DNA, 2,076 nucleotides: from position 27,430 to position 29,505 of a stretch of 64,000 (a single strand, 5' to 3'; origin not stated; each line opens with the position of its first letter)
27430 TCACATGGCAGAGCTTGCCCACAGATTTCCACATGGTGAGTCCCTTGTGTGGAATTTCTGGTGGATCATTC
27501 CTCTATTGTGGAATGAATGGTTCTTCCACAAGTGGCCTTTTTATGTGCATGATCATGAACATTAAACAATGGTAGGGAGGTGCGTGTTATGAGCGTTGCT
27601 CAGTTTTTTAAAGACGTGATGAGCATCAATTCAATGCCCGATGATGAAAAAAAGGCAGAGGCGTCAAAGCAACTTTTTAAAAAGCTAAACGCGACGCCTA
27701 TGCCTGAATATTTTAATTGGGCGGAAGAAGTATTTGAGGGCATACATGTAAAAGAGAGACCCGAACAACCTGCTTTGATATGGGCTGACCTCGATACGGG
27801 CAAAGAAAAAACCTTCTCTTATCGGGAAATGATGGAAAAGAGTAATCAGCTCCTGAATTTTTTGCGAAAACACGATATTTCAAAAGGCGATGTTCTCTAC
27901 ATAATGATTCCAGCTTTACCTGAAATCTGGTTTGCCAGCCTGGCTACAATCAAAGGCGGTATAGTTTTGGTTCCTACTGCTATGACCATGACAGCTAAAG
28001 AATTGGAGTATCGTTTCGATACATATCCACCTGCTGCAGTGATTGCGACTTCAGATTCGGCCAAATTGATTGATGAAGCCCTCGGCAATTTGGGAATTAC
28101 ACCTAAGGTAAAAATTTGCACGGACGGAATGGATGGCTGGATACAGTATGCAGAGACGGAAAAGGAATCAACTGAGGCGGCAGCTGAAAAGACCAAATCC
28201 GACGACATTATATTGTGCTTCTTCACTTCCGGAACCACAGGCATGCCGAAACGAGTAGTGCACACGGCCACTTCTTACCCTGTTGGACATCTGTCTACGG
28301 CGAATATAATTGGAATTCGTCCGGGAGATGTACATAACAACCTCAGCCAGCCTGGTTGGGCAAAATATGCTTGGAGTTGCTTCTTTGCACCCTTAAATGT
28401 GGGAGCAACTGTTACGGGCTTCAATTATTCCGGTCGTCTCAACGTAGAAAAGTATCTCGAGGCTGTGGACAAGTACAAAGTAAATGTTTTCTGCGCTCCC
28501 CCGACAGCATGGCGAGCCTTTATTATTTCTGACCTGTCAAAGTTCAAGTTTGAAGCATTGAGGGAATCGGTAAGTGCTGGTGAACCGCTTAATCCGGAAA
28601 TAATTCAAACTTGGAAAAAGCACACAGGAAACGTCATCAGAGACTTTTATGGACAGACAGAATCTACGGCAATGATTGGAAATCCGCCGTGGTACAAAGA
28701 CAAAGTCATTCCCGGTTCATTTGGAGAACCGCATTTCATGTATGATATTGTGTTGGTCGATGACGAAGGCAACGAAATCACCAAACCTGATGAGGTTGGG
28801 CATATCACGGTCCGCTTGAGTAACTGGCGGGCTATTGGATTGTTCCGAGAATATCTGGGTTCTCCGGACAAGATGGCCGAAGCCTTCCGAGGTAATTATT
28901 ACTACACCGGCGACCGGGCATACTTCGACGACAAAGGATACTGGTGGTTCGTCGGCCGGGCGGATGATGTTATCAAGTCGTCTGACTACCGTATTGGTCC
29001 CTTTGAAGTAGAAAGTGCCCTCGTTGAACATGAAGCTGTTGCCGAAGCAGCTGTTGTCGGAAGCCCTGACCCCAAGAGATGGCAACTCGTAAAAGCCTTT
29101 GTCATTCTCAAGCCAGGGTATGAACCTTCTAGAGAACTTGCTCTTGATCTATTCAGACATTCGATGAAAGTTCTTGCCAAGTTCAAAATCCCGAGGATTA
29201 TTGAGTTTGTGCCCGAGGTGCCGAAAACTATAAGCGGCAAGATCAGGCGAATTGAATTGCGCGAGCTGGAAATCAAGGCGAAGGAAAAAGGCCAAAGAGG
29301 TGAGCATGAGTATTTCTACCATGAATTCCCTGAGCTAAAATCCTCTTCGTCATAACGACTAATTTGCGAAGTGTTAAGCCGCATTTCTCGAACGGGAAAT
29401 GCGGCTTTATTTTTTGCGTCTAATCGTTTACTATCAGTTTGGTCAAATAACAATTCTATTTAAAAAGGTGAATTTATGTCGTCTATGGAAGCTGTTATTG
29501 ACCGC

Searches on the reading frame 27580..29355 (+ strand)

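Call 76: search_protein_families(library=pfam, proteins=[window:27580-29355:+], max_evalue=0.00001)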
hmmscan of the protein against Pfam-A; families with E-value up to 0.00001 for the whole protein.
window:27580-29355:+ (591 aa): 2 families
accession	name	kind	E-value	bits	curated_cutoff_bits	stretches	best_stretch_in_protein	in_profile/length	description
PF00501.34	AMP-binding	-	2.8e-57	194.7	29.9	1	57-414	5-377/384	AMP-binding enzyme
PF13193.12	AMP-binding_C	-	9.5e-22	78.2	24.5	1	476-554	1-76/76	AMP-binding enzyme C-terminal domain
